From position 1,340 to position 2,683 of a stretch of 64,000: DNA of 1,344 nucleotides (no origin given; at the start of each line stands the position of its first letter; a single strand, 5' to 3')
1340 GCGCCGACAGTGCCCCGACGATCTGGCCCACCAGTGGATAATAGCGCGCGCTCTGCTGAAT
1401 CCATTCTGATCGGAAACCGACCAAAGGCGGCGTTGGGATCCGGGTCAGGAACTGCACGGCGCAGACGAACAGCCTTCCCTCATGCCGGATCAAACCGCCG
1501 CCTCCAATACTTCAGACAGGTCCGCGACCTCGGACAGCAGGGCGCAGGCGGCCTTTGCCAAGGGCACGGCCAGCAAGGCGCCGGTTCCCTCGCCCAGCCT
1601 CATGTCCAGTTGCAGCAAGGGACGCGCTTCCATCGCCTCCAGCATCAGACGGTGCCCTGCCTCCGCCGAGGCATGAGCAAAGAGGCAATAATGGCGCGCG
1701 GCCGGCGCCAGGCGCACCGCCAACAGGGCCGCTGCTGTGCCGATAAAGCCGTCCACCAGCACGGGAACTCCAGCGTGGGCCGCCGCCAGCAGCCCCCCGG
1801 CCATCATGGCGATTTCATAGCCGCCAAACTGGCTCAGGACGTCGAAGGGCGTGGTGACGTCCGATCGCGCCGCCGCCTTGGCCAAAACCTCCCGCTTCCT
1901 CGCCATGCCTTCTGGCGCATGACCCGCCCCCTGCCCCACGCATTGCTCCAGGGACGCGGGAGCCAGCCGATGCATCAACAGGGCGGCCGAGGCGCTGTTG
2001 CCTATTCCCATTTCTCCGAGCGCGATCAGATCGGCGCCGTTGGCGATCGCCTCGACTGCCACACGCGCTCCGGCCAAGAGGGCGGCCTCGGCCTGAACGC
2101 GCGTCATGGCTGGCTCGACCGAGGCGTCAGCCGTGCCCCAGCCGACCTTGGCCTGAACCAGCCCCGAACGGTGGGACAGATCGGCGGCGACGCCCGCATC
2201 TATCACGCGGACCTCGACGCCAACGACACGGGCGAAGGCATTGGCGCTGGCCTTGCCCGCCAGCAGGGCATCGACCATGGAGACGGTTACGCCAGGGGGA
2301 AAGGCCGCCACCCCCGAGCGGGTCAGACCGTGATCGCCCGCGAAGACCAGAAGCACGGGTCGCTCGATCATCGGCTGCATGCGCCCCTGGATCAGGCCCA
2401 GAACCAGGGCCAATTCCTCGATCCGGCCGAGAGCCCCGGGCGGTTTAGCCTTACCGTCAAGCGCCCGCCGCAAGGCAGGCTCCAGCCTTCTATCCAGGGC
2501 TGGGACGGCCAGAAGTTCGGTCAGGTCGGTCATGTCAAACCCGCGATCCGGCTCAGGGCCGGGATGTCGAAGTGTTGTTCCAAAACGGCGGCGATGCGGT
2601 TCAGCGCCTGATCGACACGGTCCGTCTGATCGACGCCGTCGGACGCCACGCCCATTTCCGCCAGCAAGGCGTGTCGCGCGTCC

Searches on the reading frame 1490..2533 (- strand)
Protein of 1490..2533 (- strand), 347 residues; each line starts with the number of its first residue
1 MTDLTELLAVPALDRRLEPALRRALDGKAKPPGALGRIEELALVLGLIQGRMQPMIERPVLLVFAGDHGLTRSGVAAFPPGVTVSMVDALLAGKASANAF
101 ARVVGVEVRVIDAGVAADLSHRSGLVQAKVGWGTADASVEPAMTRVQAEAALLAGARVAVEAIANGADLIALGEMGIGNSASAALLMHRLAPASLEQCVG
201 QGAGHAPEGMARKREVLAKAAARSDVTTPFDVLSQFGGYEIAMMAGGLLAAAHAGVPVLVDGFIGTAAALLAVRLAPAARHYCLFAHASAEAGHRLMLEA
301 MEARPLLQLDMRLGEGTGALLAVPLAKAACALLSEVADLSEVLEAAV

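Call 3: search_protein_families(library=pfam, proteins=[window:1490-2533:-], max_evalue=0.01)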
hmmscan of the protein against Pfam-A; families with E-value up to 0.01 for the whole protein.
window:1490-2533:- (347 aa): 1 family
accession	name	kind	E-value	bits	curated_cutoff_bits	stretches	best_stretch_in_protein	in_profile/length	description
PF02277.22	DBI_PRT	-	5.5e-115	384.6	22.6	1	11-341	2-326/329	Phosphoribosyltransferase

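Call 4: search_protein_families(library=ncbifam, proteins=[window:1490-2533:-], max_evalue=0.01)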
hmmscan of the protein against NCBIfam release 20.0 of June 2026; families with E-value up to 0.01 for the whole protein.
window:1490-2533:- (347 aa): 2 families
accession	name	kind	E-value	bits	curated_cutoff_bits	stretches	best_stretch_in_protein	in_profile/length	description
NF000996.0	PRK00105.1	subfamily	8.6e-117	390.2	306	1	8-341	9-343/350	nicotinate-nucleotide--dimethylbenzimidazole phosphoribosyltransferase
TIGR03160.1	cobT_DBIPRT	equivalog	3.8e-116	388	319.3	1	14-341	2-331/334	nicotinate-nucleotide--dimethylbenzimidazole phosphoribosyltransferase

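Call 42: search_dna_similar(query=window:1490-2533:-, collection=plasmids, mode=protein, max_rows=60, max_evalue=1e-10)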
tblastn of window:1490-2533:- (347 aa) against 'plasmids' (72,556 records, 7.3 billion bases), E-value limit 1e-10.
Records with a match: 137; places in all: 140; records where one place covers at least 80% of the query: 132.
Best place of each record, by identity: <60% 137.
By first word of the organism name: Thermus 34; Sphingobium 12; Deinococcus 10; Sinorhizobium 7; Escherichia 7; Novosphingobium 5; Salmonella 5; Nitratireductor 4; Klebsiella 4; Ralstonia 3; and 39 more.
By predicted mobility (MOB-suite, as given by PLSDB): non-mobilizable 116; conjugative 11; mobilizable 10.
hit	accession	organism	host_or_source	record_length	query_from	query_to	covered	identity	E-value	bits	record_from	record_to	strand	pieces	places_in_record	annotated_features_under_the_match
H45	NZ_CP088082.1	Ideonella dechloratans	Cell culture,Activated sludge, ...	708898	1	339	98%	49.0%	2e-70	245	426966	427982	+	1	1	cobT: nicotinate-nucleotide--dimethylbenzimidazole phosphoribosyltransferase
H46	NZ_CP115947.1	Ralstonia solanacearum MolK2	Musa sp.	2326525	10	341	96%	49.9%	3e-71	248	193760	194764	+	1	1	record has no annotation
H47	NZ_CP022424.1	Vitreoscilla filiformis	cell culture,Mud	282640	21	339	92%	51.9%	2e-73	253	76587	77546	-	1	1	cobT: nicotinate-nucleotide--dimethylbenzimidazole phosphoribosyltransferase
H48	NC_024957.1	Methylibium sp. T29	water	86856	10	341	96%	49.1%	3e-59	213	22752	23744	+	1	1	cobT: nicotinate-nucleotide--dimethylbenzimidazole phosphoribosyltransferase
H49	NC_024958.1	Methylibium sp. T29-B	water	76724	10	339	95%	49.0%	1e-35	226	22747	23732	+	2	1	none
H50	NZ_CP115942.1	Ralstonia syzygii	Musa sp.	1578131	10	341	96%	48.4%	4e-67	235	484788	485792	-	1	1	none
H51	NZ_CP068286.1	Ralstonia syzygii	Musa balbisiana cultivar Kepok,banana ...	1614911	10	341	96%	48.4%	4e-67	235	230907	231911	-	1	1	record has no annotation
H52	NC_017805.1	Deinococcus gobiensis I-0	-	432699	3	341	98%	45.4%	6e-49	183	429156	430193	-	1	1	cobT: nicotinate-nucleotide--dimethylbenzimidazole phosphoribosyltransferase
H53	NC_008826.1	Methylibium petroleiphilum PM1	-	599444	2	341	98%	45.0%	3e-56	204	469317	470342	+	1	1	cobT: nicotinate-nucleotide--dimethylbenzimidazole phosphoribosyltransferase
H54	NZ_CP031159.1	Deinococcus wulumuqiensis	cell culture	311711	4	341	97%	43.9%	2e-45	172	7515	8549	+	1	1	cobT: nicotinate-nucleotide--dimethylbenzimidazole phosphoribosyltransferase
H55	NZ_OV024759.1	Deinococcus radiodurans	-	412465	4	341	97%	43.9%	8e-45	171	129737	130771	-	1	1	cobT: nicotinate-nucleotide--dimethylbenzimidazole phosphoribosyltransferase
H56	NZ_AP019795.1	Thermus thermophilus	-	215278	11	333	93%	45.7%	1e-47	179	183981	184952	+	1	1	cobT: nicotinate-nucleotide--dimethylbenzimidazole phosphoribosyltransferase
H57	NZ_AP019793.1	Thermus thermophilus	-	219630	11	333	93%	45.7%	1e-47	179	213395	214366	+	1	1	cobT: nicotinate-nucleotide--dimethylbenzimidazole phosphoribosyltransferase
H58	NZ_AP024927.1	Thermus thermophilus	-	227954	11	333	93%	45.7%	1e-47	179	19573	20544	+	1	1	cobT: nicotinate-nucleotide--dimethylbenzimidazole phosphoribosyltransferase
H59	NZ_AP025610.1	Thermus thermophilus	-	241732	11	333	93%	45.7%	3e-47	178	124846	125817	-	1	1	cobT: nicotinate-nucleotide--dimethylbenzimidazole phosphoribosyltransferase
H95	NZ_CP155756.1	Sphingomonas parapaucimobilis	Chinese cabbage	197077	30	341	90%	43.9%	4e-33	137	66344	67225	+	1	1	cobT: nicotinate-nucleotide--dimethylbenzimidazole phosphoribosyltransferase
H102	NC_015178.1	Acidiphilium multivorum AIU301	-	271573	3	341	98%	38.6%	6e-38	151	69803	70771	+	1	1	cobT: nicotinate-nucleotide--dimethylbenzimidazole phosphoribosyltransferase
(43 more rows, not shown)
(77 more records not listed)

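Call 43: get_annotated_region(hit=H102, flank=7000)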
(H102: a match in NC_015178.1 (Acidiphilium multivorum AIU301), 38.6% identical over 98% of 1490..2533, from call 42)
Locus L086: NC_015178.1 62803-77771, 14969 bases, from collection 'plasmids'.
description: Acidiphilium multivorum AIU301 plasmid pACMV1, complete sequence
organism: Acidiphilium multivorum AIU301 (NCBI taxid 926570)
taxonomy: Bacteria; Pseudomonadota; Alphaproteobacteria; Rhodospirillales; Acetobacteraceae; Acidiphilium; Acidiphilium multivorum; Acidiphilium multivorum AIU301
host: -; source: -; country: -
typing (MOB-suite, as given by PLSDB): conjugative; replicon rep_cluster_748; relaxase MOBF; mating-pair formation MPF_T
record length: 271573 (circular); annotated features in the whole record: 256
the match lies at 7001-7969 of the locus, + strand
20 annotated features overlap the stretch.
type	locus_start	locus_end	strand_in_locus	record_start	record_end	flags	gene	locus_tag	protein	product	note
CDS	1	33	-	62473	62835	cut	-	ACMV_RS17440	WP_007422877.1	DUF1636 domain-containing protein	-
CDS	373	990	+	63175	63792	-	cobO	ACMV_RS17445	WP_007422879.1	cob(I)yrinic acid a,c-diamide adenosyltransferase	GO:0009236 - cobalamin biosynthetic process [Evidence IEA]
CDS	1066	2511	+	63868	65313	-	-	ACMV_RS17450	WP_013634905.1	cobyric acid synthase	GO:0009236 - cobalamin biosynthetic process [Evidence IEA]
CDS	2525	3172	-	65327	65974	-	bluB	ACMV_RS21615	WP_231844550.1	5,6-dimethylbenzimidazole synthase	GO:0009236 - cobalamin biosynthetic process [Evidence IEA]; GO:0032363 - FMN catabolic process [Evidence IEA]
CDS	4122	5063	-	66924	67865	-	cbiB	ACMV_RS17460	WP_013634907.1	adenosylcobinamide-phosphate synthase CbiB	GO:0009236 - cobalamin biosynthetic process [Evidence IEA]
CDS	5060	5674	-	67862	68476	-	-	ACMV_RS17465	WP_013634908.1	hypothetical protein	-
CDS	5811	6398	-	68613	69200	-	-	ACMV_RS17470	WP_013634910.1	histidine phosphatase family protein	-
CDS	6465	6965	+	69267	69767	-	cobU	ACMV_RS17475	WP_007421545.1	bifunctional adenosylcobinamide kinase/adenosylcobinamide-phosphate guanylyltransferase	GO:0009236 - cobalamin biosynthetic process [Evidence IEA]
CDS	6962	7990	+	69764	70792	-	cobT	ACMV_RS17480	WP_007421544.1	nicotinate-nucleotide--dimethylbenzimidazole phosphoribosyltransferase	GO:0009236 - cobalamin biosynthetic process [Evidence IEA]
CDS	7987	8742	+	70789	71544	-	-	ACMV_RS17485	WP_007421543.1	adenosylcobinamide-GDP ribazoletransferase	GO:0009236 - cobalamin biosynthetic process [Evidence IEA]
CDS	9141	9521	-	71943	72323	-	-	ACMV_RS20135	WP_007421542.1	MBL fold metallo-hydrolase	-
CDS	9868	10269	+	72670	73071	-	-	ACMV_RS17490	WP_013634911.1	hypothetical protein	-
CDS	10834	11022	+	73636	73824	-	-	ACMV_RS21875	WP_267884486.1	hypothetical protein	-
CDS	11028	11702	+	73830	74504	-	-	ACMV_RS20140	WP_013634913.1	single-stranded DNA-binding protein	-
CDS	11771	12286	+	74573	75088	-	-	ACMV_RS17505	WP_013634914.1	MbcA/ParS/Xre antitoxin family protein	-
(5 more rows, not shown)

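Call 44: get_annotated_region(hit=H53, flank=5000)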
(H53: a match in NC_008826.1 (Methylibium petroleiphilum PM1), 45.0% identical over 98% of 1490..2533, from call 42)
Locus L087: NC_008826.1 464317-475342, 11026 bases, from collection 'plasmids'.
description: Methylibium petroleiphilum PM1 plasmid RPME01, complete sequence
organism: Methylibium petroleiphilum PM1 (NCBI taxid 420662)
taxonomy: Bacteria; Pseudomonadota; Betaproteobacteria; Burkholderiales; Sphaerotilaceae; Methylibium; Methylibium petroleiphilum; Methylibium petroleiphilum PM1
host: -; source: -; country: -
typing (MOB-suite, as given by PLSDB): conjugative; relaxase MOBP; mating-pair formation MPF_F
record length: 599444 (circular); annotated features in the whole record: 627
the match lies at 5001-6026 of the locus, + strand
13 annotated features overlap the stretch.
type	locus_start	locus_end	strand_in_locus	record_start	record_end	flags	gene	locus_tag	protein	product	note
CDS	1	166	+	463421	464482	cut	-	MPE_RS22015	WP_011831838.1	iron ABC transporter permease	GO:0006826 - iron ion transport [Evidence IEA]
CDS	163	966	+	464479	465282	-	-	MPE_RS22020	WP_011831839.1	ABC transporter ATP-binding protein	-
CDS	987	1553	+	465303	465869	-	cobO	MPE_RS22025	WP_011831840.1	cob(I)yrinic acid a,c-diamide adenosyltransferase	GO:0009236 - cobalamin biosynthetic process [Evidence IEA]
CDS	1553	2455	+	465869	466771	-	cbiB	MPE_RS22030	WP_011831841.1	adenosylcobinamide-phosphate synthase CbiB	GO:0009236 - cobalamin biosynthetic process [Evidence IEA]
CDS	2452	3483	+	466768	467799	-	-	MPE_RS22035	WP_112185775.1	aminotransferase class I/II-fold pyridoxal phosphate-dependent enzyme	GO:0009058 - biosynthetic process [Evidence IEA]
CDS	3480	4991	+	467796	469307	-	-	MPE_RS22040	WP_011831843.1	cobyric acid synthase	GO:0009236 - cobalamin biosynthetic process [Evidence IEA]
CDS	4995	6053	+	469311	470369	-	cobT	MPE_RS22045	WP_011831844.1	nicotinate-nucleotide--dimethylbenzimidazole phosphoribosyltransferase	GO:0009236 - cobalamin biosynthetic process [Evidence IEA]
CDS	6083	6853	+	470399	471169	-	cobS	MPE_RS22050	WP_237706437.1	adenosylcobinamide-GDP ribazoletransferase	GO:0009236 - cobalamin biosynthetic process [Evidence IEA]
CDS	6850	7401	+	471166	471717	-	-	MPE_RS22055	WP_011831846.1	histidine phosphatase family protein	-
CDS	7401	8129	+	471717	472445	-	-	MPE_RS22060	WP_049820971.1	2'-5' RNA ligase family protein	-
CDS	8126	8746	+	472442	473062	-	-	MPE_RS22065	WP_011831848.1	hypothetical protein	-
CDS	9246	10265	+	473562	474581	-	-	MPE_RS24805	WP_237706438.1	transposase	GO:0006313 - DNA transposition [Evidence IEA]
CDS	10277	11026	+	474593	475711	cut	-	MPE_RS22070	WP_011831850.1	membrane protein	-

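Call 45: get_annotated_region(hit=H95, flank=6000)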
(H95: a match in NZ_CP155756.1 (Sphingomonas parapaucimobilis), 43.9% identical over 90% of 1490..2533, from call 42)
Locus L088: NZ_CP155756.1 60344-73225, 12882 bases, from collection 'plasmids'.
description: Sphingomonas parapaucimobilis strain YK209 plasmid unnamed7, complete sequence
organism: Sphingomonas parapaucimobilis (NCBI taxid 28213)
taxonomy: Bacteria; Pseudomonadota; Alphaproteobacteria; Sphingomonadales; Sphingomonadaceae; Sphingomonas; Sphingomonas parapaucimobilis
host: -; source: Chinese cabbage; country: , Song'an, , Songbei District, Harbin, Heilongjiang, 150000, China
typing (MOB-suite, as given by PLSDB): non-mobilizable
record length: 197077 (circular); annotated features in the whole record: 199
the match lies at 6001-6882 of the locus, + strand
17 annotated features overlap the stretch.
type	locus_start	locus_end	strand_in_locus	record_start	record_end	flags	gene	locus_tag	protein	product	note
CDS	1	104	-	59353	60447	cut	-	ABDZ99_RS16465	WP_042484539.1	RluA family pseudouridine synthase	GO:0001522 - pseudouridine synthesis [Evidence IEA]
CDS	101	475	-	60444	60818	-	crcB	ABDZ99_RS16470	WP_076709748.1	fluoride efflux transporter CrcB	-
CDS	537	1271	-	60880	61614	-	-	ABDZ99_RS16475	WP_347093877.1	hypothetical protein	-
CDS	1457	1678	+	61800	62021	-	-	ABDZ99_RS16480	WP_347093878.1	hypothetical protein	-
CDS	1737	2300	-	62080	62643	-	-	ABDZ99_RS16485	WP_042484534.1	glycine zipper 2TM domain-containing protein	-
CDS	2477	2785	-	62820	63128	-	-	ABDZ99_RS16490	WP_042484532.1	glycine zipper 2TM domain-containing protein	-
CDS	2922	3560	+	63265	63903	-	-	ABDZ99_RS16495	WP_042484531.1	trimeric intracellular cation channel family protein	-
CDS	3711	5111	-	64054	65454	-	fumC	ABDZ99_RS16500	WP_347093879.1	class II fumarate hydratase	GO:0006099 - tricarboxylic acid cycle [Evidence IEA]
CDS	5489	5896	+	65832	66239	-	-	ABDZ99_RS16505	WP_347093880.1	DUF1636 domain-containing protein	-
CDS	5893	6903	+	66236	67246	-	cobT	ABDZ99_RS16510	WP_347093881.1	nicotinate-nucleotide--dimethylbenzimidazole phosphoribosyltransferase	GO:0009236 - cobalamin biosynthetic process [Evidence IEA]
CDS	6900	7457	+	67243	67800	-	-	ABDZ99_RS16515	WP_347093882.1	histidine phosphatase family protein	-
CDS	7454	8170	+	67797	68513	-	cobS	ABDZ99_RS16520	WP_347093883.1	adenosylcobinamide-GDP ribazoletransferase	GO:0009236 - cobalamin biosynthetic process [Evidence IEA]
CDS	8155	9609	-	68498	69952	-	-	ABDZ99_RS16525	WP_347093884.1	cobyric acid synthase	GO:0009236 - cobalamin biosynthetic process [Evidence IEA]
CDS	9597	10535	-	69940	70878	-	cbiB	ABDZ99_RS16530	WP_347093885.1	adenosylcobinamide-phosphate synthase CbiB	GO:0009236 - cobalamin biosynthetic process [Evidence IEA]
CDS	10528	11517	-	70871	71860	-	-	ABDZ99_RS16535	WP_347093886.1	aminotransferase class I/II-fold pyridoxal phosphate-dependent enzyme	GO:0009058 - biosynthetic process [Evidence IEA]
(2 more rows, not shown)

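Call 55: search_dna_similar(query=window:1490-2533:-, collection=plasmids, mode=protein, max_rows=60, max_evalue=1e-10, rows=spread)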
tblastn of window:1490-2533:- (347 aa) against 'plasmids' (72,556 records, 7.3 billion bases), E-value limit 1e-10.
Records with a match: 137; places in all: 140; records where one place covers at least 80% of the query: 132.
Best place of each record, by identity: <60% 137.
By first word of the organism name: Thermus 34; Sphingobium 12; Deinococcus 10; Sinorhizobium 7; Escherichia 7; Novosphingobium 5; Salmonella 5; Nitratireductor 4; Klebsiella 4; Ralstonia 3; and 39 more.
By predicted mobility (MOB-suite, as given by PLSDB): non-mobilizable 116; conjugative 11; mobilizable 10.
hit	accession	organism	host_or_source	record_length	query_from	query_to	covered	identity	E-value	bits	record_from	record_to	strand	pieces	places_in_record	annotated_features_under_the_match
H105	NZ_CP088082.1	Ideonella dechloratans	Cell culture,Activated sludge, ...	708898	1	339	98%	49.0%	2e-70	245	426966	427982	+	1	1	cobT: nicotinate-nucleotide--dimethylbenzimidazole phosphoribosyltransferase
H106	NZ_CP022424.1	Vitreoscilla filiformis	cell culture,Mud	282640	21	339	92%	51.9%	2e-73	253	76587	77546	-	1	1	cobT: nicotinate-nucleotide--dimethylbenzimidazole phosphoribosyltransferase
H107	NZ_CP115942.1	Ralstonia syzygii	Musa sp.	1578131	10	341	96%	48.4%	4e-67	235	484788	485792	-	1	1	none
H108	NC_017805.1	Deinococcus gobiensis I-0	-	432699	3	341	98%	45.4%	6e-49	183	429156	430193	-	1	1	cobT: nicotinate-nucleotide--dimethylbenzimidazole phosphoribosyltransferase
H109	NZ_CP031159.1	Deinococcus wulumuqiensis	cell culture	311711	4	341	97%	43.9%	2e-45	172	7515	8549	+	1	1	cobT: nicotinate-nucleotide--dimethylbenzimidazole phosphoribosyltransferase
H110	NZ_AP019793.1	Thermus thermophilus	-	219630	11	333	93%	45.7%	1e-47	179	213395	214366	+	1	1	cobT: nicotinate-nucleotide--dimethylbenzimidazole phosphoribosyltransferase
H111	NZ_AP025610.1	Thermus thermophilus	-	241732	11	333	93%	45.7%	3e-47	178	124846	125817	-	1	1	cobT: nicotinate-nucleotide--dimethylbenzimidazole phosphoribosyltransferase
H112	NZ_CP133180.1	Thermus thermophilus HB27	bacterial culture,lab culture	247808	11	333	93%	45.7%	1e-46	176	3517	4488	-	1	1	cobT: nicotinate-nucleotide--dimethylbenzimidazole phosphoribosyltransferase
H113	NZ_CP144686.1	Thermus thermophilus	culture,laboratory strain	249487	11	333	93%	45.7%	1e-46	176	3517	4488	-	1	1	cobT: nicotinate-nucleotide--dimethylbenzimidazole phosphoribosyltransferase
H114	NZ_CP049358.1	Deinococcus wulumuqiensis R12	cell culture,soil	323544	4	341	97%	43.6%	7e-46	174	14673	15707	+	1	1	cobT: nicotinate-nucleotide--dimethylbenzimidazole phosphoribosyltransferase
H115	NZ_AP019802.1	Thermus thermophilus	-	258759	11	333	93%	45.4%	4e-46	175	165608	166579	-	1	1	cobT: nicotinate-nucleotide--dimethylbenzimidazole phosphoribosyltransferase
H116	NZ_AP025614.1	Thermus thermophilus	-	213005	11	333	93%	45.4%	4e-46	175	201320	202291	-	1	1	cobT: nicotinate-nucleotide--dimethylbenzimidazole phosphoribosyltransferase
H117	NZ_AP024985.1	Thermus thermophilus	-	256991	11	333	93%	45.4%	4e-46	175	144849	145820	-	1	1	cobT: nicotinate-nucleotide--dimethylbenzimidazole phosphoribosyltransferase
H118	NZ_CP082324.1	Thermus thermophilus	cell culture,cheese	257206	11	333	93%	45.4%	4e-46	175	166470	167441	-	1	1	cobT: nicotinate-nucleotide--dimethylbenzimidazole phosphoribosyltransferase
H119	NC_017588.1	Thermus thermophilus JL-18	-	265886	11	333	93%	45.1%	4e-43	166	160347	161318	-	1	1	cobT: nicotinate-nucleotide--dimethylbenzimidazole phosphoribosyltransferase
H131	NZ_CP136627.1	Bradyrhizobium sp. BWA-3-5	Arachis hypogaea,cell culture,root ...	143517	30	341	90%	41.5%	5e-42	163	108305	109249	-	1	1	cobT: nicotinate-nucleotide--dimethylbenzimidazole phosphoribosyltransferase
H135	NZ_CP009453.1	Sphingopyxis sp. 113P3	activated sludge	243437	30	341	90%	40.4%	3e-33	137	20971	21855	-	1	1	cobT: nicotinate-nucleotide--dimethylbenzimidazole phosphoribosyltransferase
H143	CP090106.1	Sinorhizobium meliloti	Medicago,Cell culture,Plant nodule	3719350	23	321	86%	41.1%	2e-37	150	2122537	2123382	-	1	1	cobT: nicotinate-nucleotide--dimethylbenzimidazole phosphoribosyltransferase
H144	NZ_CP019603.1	Croceicoccus marinus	-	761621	30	341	90%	39.2%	2e-33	138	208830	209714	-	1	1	cobT: nicotinate-nucleotide--dimethylbenzimidazole phosphoribosyltransferase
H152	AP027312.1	Sphingobium sp. TomMM7A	-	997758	30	341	90%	38.5%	6e-33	136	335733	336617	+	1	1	cobT: nicotinate-nucleotide--dimethylbenzimidazole phosphoribosyltransferase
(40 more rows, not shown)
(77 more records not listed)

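Call 57: get_annotated_region(hit=H143, flank=5000)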
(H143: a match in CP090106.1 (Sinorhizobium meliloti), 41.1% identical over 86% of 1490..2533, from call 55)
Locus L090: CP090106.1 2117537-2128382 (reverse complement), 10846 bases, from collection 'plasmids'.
description: Sinorhizobium meliloti strain Ak57 plasmid pSymB, complete sequence
organism: Sinorhizobium meliloti (NCBI taxid 382)
taxonomy: Bacteria; Pseudomonadota; Alphaproteobacteria; Hyphomicrobiales; Rhizobiaceae; Sinorhizobium; Sinorhizobium meliloti
host: -; source: Medicago,Cell culture,Plant nodule; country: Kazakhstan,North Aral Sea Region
typing (MOB-suite, as given by PLSDB): non-mobilizable
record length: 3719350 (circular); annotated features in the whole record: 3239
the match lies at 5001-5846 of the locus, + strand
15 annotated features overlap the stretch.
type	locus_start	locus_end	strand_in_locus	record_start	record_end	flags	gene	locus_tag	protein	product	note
CDS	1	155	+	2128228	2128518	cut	-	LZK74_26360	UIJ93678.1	DUF1778 domain-containing protein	-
CDS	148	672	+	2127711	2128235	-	-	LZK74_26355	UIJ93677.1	GNAT family N-acetyltransferase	-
CDS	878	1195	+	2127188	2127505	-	-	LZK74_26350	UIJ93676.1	metalloregulator ArsR/SmtB family transcription factor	-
CDS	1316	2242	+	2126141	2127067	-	-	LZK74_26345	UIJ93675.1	ABC transporter ATP-binding protein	-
CDS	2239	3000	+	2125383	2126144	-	-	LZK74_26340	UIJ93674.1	ABC transporter permease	-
CDS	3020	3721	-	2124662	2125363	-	-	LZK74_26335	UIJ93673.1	TIGR02281 family clan AA aspartic protease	-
CDS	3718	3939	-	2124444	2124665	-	-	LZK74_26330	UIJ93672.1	DUF1289 domain-containing protein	-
CDS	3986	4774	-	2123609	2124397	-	-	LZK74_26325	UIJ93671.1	adenosylcobinamide-GDP ribazoletransferase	-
CDS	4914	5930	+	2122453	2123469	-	cobT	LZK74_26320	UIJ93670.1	nicotinate-nucleotide--dimethylbenzimidazole phosphoribosyltransferase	-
CDS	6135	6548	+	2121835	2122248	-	-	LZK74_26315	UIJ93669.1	diacylglycerol kinase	-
CDS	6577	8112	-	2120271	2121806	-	-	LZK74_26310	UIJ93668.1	HAMP domain-containing histidine kinase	-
CDS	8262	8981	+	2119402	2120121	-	-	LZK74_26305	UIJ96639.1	thermonuclease family protein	-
CDS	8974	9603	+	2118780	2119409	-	-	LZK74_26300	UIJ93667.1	uracil-DNA glycosylase family protein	-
CDS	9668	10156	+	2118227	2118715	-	-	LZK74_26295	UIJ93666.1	Lrp/AsnC family transcriptional regulator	-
CDS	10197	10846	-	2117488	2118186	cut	-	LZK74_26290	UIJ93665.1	DNA alkylation repair protein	-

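Call 86: get_annotated_region(hit=H131, flank=8000)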
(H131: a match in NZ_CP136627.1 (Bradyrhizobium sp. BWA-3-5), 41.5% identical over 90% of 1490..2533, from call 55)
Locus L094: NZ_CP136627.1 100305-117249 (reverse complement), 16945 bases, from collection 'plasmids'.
description: Bradyrhizobium sp. BWA-3-5 plasmid unnamed
organism: Bradyrhizobium sp. BWA-3-5 (NCBI taxid 3080013)
taxonomy: Bacteria; Pseudomonadota; Alphaproteobacteria; Hyphomicrobiales; Nitrobacteraceae; Bradyrhizobium; Bradyrhizobium sp. BWA-3-5
host: -; source: Arachis hypogaea,cell culture,root nodule; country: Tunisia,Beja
typing (MOB-suite, as given by PLSDB): non-mobilizable
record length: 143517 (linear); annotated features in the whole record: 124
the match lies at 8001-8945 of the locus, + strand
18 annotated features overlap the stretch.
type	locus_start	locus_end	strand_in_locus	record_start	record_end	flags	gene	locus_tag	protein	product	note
CDS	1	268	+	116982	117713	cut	-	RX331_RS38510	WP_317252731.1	precorrin-2 C(20)-methyltransferase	GO:0009236 - cobalamin biosynthetic process [Evidence IEA]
CDS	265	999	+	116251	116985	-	cobJ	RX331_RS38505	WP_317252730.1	precorrin-3B C(17)-methyltransferase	GO:0009236 - cobalamin biosynthetic process [Evidence IEA]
CDS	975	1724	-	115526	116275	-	-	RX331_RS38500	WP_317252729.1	cobalt-precorrin-6A reductase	GO:0009236 - cobalamin biosynthetic process [Evidence IEA]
CDS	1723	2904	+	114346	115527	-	cbiE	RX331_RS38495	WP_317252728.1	precorrin-6y C5,15-methyltransferase (decarboxylating) subunit CbiE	GO:0046140 - corrin biosynthetic process [Evidence IEA]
CDS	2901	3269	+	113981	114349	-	-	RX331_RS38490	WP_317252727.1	cobalamin biosynthesis protein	-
CDS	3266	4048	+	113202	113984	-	cobM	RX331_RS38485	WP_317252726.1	precorrin-4 C(11)-methyltransferase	GO:0009236 - cobalamin biosynthetic process [Evidence IEA]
CDS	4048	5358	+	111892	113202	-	-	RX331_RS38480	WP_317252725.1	cobyrinate a,c-diamide synthase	-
CDS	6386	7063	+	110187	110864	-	-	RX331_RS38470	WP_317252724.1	energy-coupling factor ABC transporter permease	GO:0000041 - transition metal ion transport [Evidence IEA]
CDS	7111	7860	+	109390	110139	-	cobF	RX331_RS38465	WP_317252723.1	precorrin-6A synthase (deacetylating)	GO:0009236 - cobalamin biosynthetic process [Evidence IEA]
CDS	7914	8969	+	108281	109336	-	cobT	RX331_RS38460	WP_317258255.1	nicotinate-nucleotide--dimethylbenzimidazole phosphoribosyltransferase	GO:0009236 - cobalamin biosynthetic process [Evidence IEA]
CDS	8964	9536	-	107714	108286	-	-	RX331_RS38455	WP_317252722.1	histidine phosphatase family protein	-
CDS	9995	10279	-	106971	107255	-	-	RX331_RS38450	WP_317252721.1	hypothetical protein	-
CDS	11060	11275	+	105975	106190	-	-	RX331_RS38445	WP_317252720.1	hypothetical protein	-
CDS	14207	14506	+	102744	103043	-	-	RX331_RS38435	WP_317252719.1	hypothetical protein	-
CDS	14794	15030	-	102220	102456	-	-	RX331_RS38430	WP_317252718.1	DUF2188 domain-containing protein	-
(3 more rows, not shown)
